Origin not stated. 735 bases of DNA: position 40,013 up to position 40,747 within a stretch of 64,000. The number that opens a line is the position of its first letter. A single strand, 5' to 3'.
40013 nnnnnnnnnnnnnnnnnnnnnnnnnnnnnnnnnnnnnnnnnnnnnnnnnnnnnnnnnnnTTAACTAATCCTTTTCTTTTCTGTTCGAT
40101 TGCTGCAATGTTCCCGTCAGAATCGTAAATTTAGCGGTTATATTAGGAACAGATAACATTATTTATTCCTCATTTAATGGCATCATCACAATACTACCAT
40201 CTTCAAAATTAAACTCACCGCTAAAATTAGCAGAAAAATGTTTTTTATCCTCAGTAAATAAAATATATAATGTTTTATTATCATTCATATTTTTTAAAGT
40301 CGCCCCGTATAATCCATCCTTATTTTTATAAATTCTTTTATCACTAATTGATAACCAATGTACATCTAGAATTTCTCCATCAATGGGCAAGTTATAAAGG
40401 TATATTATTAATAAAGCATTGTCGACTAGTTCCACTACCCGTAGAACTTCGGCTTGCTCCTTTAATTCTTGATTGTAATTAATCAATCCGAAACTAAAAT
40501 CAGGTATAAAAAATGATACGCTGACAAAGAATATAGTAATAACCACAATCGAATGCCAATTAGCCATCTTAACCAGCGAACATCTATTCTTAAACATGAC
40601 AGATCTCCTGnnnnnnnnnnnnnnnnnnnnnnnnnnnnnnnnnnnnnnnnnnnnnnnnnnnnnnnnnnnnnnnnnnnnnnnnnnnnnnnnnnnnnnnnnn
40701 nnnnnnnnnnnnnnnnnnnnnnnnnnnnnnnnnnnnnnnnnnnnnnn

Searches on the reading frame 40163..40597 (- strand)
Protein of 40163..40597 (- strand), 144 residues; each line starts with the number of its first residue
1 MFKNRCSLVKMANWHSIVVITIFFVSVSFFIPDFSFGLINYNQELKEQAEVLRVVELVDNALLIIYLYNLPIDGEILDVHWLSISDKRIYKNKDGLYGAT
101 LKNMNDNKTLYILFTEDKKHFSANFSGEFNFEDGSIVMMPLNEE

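Call 19: search_protein_families(library=pfam, proteins=[window:40163-40597:-], max_evalue=0.00001)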
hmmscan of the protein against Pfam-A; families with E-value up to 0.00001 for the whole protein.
window:40163-40597:- (144 aa): 1 family
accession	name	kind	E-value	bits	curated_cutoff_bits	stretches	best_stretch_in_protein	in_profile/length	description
PF20098.4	DUF6488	-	5.2e-07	30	27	1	28-128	13-110/110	Family of unknown function (DUF6488)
